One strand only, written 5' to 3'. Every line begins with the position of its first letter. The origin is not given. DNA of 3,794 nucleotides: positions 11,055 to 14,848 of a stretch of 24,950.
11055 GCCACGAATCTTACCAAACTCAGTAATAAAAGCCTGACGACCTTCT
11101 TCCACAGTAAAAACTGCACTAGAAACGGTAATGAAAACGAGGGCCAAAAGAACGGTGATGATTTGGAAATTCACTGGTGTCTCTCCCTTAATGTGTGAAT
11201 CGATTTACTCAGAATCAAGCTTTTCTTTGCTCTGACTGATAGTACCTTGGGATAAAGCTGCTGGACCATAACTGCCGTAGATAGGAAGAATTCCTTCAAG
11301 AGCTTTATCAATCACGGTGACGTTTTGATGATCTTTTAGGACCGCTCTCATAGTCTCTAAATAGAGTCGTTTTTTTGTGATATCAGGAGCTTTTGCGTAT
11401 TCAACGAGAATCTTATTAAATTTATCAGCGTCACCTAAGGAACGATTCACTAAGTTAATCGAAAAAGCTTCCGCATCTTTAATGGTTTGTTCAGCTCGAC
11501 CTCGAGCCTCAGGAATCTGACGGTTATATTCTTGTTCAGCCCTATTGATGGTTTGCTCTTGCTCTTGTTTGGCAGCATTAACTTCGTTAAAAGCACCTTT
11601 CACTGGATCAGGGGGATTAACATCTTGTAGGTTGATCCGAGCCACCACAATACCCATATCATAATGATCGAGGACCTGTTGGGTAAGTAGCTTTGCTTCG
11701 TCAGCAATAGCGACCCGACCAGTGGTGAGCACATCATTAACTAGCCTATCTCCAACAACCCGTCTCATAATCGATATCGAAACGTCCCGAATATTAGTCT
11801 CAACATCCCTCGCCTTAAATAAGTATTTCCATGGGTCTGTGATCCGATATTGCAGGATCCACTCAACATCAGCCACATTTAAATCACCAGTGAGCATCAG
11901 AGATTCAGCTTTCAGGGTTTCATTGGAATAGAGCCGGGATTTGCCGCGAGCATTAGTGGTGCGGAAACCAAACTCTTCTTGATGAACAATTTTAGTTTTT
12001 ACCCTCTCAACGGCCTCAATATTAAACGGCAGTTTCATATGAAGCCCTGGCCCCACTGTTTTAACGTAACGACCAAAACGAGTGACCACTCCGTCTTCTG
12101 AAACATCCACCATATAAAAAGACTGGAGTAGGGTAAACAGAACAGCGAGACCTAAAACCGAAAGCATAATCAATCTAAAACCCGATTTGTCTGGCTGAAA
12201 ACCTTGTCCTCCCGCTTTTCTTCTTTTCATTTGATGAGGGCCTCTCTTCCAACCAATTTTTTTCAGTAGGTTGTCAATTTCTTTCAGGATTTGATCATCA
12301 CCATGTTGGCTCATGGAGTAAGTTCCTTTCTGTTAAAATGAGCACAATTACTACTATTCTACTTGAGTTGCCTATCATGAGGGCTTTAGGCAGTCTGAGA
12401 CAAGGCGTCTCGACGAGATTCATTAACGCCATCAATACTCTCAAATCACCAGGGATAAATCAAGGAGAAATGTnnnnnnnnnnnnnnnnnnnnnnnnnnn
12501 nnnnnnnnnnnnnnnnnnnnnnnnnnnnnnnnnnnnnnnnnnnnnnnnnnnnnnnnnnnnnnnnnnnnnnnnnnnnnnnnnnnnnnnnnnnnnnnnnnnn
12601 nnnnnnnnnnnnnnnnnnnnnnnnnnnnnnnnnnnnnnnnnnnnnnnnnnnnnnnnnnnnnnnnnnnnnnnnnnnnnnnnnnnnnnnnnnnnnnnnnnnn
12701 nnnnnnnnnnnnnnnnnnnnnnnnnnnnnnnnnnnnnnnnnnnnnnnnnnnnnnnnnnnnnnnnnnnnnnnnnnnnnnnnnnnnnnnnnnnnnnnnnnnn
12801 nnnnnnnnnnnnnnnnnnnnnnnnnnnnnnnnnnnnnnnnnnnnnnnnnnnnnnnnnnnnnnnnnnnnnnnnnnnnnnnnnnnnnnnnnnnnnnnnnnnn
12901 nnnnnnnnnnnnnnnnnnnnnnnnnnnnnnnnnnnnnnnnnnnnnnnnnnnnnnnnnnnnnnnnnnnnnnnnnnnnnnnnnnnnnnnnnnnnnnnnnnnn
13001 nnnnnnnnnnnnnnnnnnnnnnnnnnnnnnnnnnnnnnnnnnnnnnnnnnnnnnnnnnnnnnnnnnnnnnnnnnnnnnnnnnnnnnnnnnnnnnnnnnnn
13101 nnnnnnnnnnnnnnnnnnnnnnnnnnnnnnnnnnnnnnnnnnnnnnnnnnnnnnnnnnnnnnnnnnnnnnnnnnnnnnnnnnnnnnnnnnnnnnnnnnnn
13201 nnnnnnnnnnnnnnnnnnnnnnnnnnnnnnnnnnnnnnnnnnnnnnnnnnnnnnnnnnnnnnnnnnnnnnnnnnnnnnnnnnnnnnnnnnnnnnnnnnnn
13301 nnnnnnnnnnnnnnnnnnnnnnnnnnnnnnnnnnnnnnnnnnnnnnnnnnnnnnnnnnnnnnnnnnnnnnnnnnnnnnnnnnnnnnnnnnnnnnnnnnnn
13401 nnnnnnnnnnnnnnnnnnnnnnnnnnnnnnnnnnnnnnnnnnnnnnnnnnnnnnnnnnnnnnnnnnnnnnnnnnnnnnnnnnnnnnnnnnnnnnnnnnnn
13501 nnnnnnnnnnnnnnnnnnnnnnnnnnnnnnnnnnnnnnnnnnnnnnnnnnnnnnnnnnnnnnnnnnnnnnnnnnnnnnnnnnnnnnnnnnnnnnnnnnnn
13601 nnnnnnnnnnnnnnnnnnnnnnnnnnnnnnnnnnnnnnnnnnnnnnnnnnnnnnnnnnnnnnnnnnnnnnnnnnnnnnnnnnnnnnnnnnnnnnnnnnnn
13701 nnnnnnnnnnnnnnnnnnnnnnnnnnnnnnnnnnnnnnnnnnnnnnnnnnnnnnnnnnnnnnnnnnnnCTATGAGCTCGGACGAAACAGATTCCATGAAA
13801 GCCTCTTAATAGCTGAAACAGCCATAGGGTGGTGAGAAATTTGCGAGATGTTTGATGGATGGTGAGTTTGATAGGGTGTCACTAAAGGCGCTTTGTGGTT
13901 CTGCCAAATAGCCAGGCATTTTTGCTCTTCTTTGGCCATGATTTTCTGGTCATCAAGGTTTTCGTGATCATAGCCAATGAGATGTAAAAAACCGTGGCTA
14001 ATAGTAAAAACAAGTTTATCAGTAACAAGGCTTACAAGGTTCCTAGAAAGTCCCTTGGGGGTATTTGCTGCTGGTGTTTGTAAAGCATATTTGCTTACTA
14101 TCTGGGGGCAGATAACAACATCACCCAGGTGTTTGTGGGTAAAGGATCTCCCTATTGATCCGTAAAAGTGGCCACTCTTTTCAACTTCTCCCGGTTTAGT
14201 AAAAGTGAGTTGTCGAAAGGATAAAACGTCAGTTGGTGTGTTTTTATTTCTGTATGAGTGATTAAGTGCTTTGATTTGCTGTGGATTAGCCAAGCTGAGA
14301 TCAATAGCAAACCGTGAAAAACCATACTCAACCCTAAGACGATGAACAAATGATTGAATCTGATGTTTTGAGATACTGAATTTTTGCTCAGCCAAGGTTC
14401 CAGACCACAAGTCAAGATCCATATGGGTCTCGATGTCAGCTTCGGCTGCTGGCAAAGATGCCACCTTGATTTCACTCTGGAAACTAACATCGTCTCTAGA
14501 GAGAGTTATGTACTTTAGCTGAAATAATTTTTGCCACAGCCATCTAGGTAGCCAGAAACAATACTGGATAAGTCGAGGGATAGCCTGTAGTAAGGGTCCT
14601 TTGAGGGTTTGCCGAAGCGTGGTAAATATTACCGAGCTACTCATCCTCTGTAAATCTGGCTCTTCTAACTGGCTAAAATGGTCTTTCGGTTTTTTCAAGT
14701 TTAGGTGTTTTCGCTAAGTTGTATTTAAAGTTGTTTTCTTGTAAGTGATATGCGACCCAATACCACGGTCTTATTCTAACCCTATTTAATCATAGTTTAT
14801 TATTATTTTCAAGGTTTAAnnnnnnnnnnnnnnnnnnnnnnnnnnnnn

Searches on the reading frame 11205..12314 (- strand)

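Call 10: search_protein_families(library=pfam, proteins=[window:11205-12314:-], max_evalue=0.001)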
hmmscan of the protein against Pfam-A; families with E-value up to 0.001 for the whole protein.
window:11205-12314:- (369 aa): 1 family
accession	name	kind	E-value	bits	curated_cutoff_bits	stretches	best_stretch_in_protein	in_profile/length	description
PF01145.31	Band_7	-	1.7e-25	90.5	23.6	1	68-262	2-175/176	SPFH domain / Band 7 family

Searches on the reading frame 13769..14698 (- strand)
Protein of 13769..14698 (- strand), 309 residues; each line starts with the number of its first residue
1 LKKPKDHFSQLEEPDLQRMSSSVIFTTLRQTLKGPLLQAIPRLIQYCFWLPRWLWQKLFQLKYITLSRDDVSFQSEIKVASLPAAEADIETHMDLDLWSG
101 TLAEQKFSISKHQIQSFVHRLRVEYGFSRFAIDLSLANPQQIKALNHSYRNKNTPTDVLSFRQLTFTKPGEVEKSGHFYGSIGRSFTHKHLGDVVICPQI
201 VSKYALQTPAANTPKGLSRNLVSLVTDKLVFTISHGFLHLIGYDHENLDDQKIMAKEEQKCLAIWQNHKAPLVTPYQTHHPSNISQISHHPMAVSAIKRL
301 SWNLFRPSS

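Call 10: search_protein_families(library=pfam, proteins=[window:13769-14698:-], max_evalue=0.001)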
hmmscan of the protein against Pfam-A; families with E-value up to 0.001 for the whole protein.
window:13769-14698:- (309 aa): 1 family
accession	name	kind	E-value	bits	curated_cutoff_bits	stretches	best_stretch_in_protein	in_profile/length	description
PF02130.23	YbeY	-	1.7e-24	86.5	25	1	128-262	26-126/129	Endoribonuclease YbeY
